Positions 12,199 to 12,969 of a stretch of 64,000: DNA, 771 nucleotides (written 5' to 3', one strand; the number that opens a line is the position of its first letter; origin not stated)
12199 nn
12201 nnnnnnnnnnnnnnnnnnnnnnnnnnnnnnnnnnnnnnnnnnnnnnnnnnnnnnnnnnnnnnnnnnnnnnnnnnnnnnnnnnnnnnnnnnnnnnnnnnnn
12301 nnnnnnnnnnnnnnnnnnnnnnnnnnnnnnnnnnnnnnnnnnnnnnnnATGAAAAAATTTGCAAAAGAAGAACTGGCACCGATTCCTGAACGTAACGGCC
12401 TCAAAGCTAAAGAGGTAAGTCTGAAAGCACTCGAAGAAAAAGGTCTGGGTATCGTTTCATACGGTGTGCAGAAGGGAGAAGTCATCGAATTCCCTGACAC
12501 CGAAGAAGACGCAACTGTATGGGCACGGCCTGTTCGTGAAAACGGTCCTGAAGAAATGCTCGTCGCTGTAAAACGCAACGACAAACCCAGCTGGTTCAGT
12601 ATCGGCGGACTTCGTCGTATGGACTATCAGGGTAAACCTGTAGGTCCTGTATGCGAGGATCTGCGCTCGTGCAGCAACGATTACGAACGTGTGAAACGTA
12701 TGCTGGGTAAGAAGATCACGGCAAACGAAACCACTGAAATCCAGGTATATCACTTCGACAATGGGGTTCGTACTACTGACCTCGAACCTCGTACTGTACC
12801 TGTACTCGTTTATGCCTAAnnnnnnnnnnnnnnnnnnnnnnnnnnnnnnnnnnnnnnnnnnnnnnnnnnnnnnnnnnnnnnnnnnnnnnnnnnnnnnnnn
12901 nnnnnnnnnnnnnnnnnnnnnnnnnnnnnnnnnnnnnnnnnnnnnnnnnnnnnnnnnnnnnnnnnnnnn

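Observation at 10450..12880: Compositional island (about 45% GC against about 29%) with a paralogous gene pair and three strong intrinsic terminators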

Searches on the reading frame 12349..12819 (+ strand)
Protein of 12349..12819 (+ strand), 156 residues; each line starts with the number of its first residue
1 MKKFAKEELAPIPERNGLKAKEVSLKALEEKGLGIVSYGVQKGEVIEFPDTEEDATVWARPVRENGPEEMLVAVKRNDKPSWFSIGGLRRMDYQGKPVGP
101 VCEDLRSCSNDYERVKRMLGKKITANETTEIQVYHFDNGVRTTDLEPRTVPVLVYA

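Call 6: search_protein_families(library=pfam, proteins=[window:12349-12819:+], max_evalue=0.1)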
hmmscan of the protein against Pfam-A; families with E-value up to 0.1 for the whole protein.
window:12349-12819:+ (156 aa): 1 family
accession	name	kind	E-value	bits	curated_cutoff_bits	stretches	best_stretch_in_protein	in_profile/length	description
PF09552.15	RE_BstXI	-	0.032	13.9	25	1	87-148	221-281/290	BstXI restriction endonuclease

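Call 7: search_protein_families(library=phrogs, proteins=[window:12349-12819:+], max_evalue=0.1)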
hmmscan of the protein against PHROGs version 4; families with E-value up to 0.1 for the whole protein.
window:12349-12819:+ (156 aa): 0 families

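Call 13: find_homologous_proteins(query=window:12349-12819:+)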
Query window:12349-12819:+ (156 aa): 6 proteins with E <= 0.001 among 34 candidates.
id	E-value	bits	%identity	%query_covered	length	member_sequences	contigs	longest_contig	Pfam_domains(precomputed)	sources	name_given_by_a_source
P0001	2.5e-98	344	99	100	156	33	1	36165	-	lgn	-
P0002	3.3e-64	233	71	100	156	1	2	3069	-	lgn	-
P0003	2.0e-43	166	99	52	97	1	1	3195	-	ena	-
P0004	2.3e-37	146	51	100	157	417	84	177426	-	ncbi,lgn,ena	-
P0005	1.7e-29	121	46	95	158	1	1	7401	-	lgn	-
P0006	9.8e-26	108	46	100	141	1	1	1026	-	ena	-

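Call 14: search_dna_similar(query=window:12349-12816:+, collection=phages, mode=protein, max_evalue=0.001, max_rows=30)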
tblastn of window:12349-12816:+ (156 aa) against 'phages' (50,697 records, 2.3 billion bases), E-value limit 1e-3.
No match.

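Call 15: find_encoding_contigs(protein=P0004, flank=8000, max_places=8)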
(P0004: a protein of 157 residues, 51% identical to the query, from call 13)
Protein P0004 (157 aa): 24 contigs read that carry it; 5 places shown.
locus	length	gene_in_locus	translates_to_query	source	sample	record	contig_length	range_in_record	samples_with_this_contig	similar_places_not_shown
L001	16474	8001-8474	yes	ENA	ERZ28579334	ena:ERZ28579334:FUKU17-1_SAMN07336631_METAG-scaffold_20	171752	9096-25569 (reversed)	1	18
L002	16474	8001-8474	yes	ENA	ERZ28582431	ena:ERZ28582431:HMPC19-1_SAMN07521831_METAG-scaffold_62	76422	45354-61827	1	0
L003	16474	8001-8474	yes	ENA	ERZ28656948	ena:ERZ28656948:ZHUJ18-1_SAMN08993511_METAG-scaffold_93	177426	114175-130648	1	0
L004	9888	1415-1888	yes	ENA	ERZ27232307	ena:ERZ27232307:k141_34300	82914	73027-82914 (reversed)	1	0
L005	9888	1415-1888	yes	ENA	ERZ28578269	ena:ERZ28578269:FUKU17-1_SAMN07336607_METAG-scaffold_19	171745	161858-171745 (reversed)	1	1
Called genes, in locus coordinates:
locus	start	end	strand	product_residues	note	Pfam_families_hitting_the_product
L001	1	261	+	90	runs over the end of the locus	-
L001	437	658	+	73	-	-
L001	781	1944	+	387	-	-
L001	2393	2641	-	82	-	-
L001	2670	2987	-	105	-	-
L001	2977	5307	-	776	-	PF01832:Glucosaminidase, PF18013:Phage_lysozyme2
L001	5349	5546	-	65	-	-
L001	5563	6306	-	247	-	PF13412:HTH_24 (faint), PF13730:HTH_36 (weak), PF13545:HTH_Crp_2 (faint), PF00392:GntR (faint), PF08279:HTH_11 (faint)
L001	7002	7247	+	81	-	-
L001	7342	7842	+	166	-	-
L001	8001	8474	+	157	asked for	-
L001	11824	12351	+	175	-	PF00574:CLP_protease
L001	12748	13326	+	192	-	-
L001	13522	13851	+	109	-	-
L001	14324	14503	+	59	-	-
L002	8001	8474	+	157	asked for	-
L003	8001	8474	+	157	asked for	-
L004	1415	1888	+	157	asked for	-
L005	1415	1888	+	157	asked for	-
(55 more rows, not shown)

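Call 16: list_cluster_members(proteins=[P0004, P0001, P0005])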
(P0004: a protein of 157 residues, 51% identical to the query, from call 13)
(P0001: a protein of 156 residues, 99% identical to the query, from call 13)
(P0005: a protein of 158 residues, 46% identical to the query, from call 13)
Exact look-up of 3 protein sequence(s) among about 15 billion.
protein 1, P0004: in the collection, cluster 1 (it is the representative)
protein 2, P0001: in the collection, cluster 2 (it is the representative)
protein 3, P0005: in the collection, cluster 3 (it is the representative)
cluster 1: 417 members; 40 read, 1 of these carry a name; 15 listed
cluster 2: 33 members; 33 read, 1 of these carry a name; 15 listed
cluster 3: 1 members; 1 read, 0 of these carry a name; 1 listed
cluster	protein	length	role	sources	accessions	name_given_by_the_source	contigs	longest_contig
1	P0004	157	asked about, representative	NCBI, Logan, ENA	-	-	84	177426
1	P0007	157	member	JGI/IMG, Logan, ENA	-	hypothetical protein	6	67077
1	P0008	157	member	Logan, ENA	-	-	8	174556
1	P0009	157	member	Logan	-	-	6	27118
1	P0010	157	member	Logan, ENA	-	-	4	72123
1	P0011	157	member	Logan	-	-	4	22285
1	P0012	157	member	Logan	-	-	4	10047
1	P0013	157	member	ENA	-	-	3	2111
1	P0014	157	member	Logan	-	-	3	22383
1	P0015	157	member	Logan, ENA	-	-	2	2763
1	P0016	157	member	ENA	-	-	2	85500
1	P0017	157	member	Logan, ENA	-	-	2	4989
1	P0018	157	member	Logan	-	-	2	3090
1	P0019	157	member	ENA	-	-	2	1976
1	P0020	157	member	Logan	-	-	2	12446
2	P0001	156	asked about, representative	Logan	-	-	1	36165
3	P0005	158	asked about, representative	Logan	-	-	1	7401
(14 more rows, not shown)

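Call 31: predict_structure(alignment_id=A2)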
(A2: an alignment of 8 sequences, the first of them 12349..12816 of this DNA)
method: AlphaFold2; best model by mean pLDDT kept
length: 156 residues; sequences in the alignment: 8
mean_pLDDT: 89.5   pTM: 0.83
mean pLDDT of the five models: 89.5, 89.5, 89.3, 89.0, 88.6
residues with pLDDT >= 90: 102; 70-90: 46; 50-70: 8; < 50: 0
segments of 3 or more residues with pLDDT < 50: none
pLDDT, mean of each block of 10 residues (from residue 1): 88 85 91 68 95 94 83 95 92 92 94 95 95 82 90 94
secondary structure, 60 per line:
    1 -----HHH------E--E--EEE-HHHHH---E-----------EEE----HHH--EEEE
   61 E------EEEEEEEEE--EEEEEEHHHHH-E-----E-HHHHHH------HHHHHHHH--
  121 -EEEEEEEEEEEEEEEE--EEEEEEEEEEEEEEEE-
elements in order: E21-23 H25-29 E45-47 E57-61 E68-76 E79-84 H85-89 H99-104 H111-118 E122-137 E140-155

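Call 33: search_protein_representatives(alignment_id=A2)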
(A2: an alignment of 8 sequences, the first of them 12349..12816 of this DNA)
Query: 8 sequences, 157 profile positions. Proteins with E-value up to 0.001 (for the whole library): 205; up to 1e-10: 96; up to 1e-30: 12. The best 150 are listed.
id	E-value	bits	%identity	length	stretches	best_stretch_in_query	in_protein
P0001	8.3e-69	246.4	-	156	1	1-157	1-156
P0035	1.9e-56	206.2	-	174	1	1-157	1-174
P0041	6.6e-52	191.5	-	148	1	1-157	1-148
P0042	1.2e-51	190.6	-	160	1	1-155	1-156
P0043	1.1e-44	168.1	-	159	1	1-156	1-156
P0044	6.6e-41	155.7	-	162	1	1-156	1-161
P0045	1.2e-40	154.8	-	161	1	3-157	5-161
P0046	2.1e-39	150.9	-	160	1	3-156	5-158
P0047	2.6e-38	147.3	-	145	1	1-108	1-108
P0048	4.3e-38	146.6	-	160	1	4-156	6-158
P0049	5.3e-38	146.3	-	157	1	1-157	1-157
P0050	1.1e-36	142.1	-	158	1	1-156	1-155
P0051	5.6e-30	120.2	-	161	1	1-156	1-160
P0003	1.8e-29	118.6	-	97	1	1-82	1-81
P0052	3.2e-29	117.8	-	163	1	3-157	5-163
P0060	2.1e-24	102.1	-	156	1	3-154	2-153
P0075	1.6e-19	86.3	-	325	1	8-156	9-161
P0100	1.0e-14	70.6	-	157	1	1-156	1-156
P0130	4.0e-11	59.0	-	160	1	1-155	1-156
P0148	5.0e-09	52.1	-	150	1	4-154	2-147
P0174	1.4e-07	47.4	-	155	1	5-156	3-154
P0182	1.2e-06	44.4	-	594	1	7-154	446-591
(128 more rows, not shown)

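Call 36: search_protein_families(library=pfam, alignment_id=A3, max_evalue=0.01)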
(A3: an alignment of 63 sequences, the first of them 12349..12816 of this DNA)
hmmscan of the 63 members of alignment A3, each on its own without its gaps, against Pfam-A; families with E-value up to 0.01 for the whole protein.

A. member 1, window:12349-12816:+ (156 aa): 0 families

B. families by the number of members that match (of 63 scanned): 2 families
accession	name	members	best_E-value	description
PF13180.12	PDZ_2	1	0.0021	PDZ domain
PF14085.11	DUF4265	1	0.0098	Domain of unknown function (DUF4265)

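Call 37: search_solved_structures(query=A3, max_evalue=1)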
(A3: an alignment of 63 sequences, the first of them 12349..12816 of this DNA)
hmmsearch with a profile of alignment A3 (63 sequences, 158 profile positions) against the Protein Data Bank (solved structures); distinct sequences matched with E-value up to 1: 0.

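Call 39: find_related_loci(query=A2, collection=viral_contigs, flank=6000)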
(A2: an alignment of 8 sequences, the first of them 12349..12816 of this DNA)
Query A2 (156 aa) in viral_contigs; peptide patterns used: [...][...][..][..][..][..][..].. (x = any residue, [..] = any of these).
124 stretches matched a pattern; 16 encode a relative of the query (tblastn E <= 1e-3); 16 distinct loci.
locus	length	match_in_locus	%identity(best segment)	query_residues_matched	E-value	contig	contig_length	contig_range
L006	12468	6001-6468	100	1-156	3e-104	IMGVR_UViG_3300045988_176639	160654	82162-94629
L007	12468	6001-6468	100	1-156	3e-104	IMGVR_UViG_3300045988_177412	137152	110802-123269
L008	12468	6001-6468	100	1-156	3e-104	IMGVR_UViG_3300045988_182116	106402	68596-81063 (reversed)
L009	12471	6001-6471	51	1-156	1e-44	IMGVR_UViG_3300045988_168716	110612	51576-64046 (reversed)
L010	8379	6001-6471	51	1-156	1e-43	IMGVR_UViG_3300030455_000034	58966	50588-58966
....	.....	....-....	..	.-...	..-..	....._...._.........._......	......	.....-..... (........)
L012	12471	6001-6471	51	1-156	1e-43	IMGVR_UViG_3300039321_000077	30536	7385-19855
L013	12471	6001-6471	51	1-156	1e-43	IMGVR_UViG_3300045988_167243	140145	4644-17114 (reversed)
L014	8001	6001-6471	51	1-156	1e-43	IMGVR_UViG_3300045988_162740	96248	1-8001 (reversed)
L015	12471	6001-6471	51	1-156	1e-43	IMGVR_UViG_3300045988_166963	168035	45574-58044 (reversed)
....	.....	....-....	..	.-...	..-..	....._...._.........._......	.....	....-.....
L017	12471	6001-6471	50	1-156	3e-43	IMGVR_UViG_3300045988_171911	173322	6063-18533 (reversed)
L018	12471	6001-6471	50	1-156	3e-43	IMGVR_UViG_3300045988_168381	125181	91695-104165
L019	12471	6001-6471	50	1-156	1e-42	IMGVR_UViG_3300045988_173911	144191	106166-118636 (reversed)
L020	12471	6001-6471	51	1-156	1e-43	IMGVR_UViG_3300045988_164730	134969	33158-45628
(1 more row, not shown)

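Call 40: find_encoding_contigs(protein=P0060, flank=6000, max_places=4)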
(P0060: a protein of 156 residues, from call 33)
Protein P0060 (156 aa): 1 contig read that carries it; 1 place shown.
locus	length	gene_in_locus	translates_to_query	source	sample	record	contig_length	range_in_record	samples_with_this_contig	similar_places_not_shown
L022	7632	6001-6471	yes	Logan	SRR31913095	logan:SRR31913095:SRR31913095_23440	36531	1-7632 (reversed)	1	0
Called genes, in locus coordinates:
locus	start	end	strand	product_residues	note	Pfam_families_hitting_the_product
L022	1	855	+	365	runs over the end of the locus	-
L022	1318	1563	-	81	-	-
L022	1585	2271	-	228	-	PF18013:Phage_lysozyme2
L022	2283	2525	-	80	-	-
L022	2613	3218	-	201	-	-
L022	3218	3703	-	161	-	-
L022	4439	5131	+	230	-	-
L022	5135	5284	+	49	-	-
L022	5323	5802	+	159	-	-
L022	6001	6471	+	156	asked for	-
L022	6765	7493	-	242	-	PF13730:HTH_36, PF21984:DnaD_N (faint)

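Call 41: find_encoding_contigs(protein=P0130, flank=6000, max_places=3)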
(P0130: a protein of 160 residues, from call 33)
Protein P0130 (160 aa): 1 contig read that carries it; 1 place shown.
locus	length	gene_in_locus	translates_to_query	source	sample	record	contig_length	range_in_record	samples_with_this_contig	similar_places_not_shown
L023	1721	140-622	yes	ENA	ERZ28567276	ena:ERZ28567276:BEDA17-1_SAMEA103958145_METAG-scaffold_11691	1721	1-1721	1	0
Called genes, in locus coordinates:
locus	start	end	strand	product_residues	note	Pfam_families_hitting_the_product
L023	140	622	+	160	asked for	-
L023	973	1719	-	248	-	?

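Call 42: find_encoding_contigs(protein=P0182, flank=6000, max_places=3)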
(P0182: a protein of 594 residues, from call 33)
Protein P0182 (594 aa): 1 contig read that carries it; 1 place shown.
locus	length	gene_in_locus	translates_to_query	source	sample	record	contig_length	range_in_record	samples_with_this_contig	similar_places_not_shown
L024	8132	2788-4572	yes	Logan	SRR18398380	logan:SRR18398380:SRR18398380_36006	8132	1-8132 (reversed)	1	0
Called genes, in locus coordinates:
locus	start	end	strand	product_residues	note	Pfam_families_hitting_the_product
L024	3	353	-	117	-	?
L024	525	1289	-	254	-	-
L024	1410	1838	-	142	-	-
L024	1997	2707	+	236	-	-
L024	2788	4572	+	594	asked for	PF13091:PLDc_2, PF13306:LRR_5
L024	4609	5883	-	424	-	PF12770:CHAT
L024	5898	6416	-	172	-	-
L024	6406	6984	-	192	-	-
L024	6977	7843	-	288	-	-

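Call 43: find_encoding_contigs(protein=P0174, flank=6000, max_places=3)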
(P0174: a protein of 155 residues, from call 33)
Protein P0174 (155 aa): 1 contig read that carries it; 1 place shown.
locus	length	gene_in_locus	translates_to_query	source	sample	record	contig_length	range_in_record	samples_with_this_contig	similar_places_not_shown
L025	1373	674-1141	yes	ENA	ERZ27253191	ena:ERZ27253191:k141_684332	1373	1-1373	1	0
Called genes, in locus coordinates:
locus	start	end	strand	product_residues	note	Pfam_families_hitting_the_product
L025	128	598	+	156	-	-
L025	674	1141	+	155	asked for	-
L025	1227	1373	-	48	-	?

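Call 49: fold_search(model_id=the predicted structure, library=viral)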
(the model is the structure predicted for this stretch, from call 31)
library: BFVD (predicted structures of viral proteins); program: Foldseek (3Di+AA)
matches with E <= 10: 233; with E <= 0.001: 1
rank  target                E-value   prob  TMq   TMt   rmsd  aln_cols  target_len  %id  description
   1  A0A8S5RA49            3.9e-05  1.00  0.60  0.56   5.0       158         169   16  Uncharacterized protein [virus sp. ctQcs9]
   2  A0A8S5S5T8            8.2e-03  0.63  0.26  0.27  11.5       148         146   13  Uncharacterized protein [Podoviridae sp. ctsUe5]
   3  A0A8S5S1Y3            3.2e-02  0.87  0.34  0.36   8.8       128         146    8  Uncharacterized protein [Podoviridae sp. ct8Lf7]
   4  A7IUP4                1.5e-01  0.10  0.18  0.14  13.7       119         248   12  Uncharacterized protein m514L [Paramecium bursaria Chlorella virus MT325]
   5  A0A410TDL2            3.2e-01  0.08  0.24  0.16  13.6       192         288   13  (no name in the UniProt tables at hand)
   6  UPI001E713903         4.3e-01  0.06  0.19  0.17  14.1       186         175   10  (no name look-up for this kind of identifier)
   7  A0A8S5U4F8            4.5e-01  0.25  0.29  0.38   6.6       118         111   13  Uncharacterized protein [Podoviridae sp. ctIyI17]
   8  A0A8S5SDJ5            4.5e-01  0.05  0.17  0.06  29.4       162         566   12  Tail fiber protein [Siphoviridae sp. ctnpt50]
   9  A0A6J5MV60            7.9e-01  0.20  0.31  0.38   6.6       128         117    9  Uncharacterized protein [uncultured Caudovirales phage]
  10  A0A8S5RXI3            1.0e+00  0.11  0.23  0.14   7.4       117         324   14  Reverse transcriptase domain-containing protein [virus sp. ctU8j8]
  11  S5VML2                1.0e+00  0.06  0.14  0.12  14.0       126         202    7  Uncharacterized protein [Pseudomonas phage PaBG]
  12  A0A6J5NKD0            1.0e+00  0.04  0.10  0.02   6.1        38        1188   24  Uncharacterized protein [uncultured Caudovirales phage]
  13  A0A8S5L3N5            1.2e+00  0.07  0.17  0.21  11.6       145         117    8  Coat protein [ssRNA phage SRR6960799_28]
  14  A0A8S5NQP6            1.6e+00  0.08  0.26  0.28   8.9       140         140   10  DUF669 domain-containing protein [Siphoviridae sp. ctSP74]
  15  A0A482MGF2            1.6e+00  0.06  0.24  0.14  16.8       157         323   11  Uncharacterized protein [Serratia phage Serbin]
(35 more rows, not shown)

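Call 62: find_encoding_contigs(protein=P0100, flank=7000, max_places=3)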
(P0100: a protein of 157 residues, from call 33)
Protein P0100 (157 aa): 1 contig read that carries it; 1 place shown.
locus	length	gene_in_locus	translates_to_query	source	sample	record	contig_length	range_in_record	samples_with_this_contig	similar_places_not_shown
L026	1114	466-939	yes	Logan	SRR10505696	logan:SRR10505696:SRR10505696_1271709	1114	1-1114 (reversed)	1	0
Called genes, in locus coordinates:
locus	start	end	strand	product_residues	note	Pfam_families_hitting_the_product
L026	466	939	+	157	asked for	-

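Call 63: find_encoding_contigs(protein=P0075, flank=7000, max_places=3)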
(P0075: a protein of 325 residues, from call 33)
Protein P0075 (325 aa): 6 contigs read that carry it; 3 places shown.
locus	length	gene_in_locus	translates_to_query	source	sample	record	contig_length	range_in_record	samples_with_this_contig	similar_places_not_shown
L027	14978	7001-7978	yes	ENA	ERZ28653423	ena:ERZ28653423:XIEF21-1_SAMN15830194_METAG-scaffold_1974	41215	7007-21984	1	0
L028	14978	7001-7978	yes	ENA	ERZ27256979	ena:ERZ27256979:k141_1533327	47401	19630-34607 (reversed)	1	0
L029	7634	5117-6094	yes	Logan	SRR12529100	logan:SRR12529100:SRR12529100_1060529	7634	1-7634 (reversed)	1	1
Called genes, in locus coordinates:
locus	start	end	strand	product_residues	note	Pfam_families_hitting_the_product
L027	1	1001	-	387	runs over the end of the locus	PF13392:HNH_3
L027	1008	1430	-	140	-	-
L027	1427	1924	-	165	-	-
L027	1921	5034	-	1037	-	PF02384:N6_Mtase (faint), PF20473:MmeI_Mtase (weak), PF07669:Eco57I, PF18135:Type_ISP_C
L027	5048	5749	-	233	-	-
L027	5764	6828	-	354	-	-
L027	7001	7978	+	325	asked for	-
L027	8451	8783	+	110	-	-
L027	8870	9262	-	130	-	PF04002:RadC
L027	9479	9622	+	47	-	-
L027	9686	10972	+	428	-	-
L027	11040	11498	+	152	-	-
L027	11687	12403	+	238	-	PF20217:DUF6577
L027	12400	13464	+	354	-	PF08843:AbiEii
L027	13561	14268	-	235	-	-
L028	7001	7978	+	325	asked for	-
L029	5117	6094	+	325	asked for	-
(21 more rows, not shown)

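Call 64: find_encoding_contigs(protein=P0148, flank=7000, max_places=3)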
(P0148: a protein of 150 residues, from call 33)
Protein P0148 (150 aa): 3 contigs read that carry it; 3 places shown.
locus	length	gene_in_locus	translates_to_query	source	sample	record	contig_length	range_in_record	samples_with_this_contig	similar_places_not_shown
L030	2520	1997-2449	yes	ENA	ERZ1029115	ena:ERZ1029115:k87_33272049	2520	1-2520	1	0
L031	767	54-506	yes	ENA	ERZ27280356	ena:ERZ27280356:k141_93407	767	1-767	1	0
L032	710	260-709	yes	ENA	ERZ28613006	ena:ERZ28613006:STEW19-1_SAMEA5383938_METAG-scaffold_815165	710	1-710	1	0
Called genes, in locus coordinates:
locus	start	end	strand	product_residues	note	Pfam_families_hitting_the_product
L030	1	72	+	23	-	?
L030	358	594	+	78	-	-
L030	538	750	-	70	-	-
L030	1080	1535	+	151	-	-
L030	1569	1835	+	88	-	-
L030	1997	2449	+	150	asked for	-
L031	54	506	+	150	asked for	-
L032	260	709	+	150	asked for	?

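Call 70: search_protein_families(library=phrogs, alignment_id=A3, max_evalue=0.001)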
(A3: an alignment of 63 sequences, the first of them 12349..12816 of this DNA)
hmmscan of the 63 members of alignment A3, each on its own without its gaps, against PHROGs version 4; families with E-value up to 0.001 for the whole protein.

A. member 1, window:12349-12816:+ (156 aa): 0 families

B. families by the number of members that match (of 63 scanned): 0 families

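Call 71: search_protein_families(library=padloc, alignment_id=A3, max_evalue=0.01)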
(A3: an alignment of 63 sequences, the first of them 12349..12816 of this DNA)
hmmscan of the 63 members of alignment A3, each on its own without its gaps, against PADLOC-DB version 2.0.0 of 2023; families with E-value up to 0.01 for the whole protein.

A. member 1, window:12349-12816:+ (156 aa): 0 families

B. families by the number of members that match (of 63 scanned): 2 families
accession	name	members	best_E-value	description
PDLC01758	Cas3b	1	0.0057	-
PDLC02160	Avs1c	1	0.0067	-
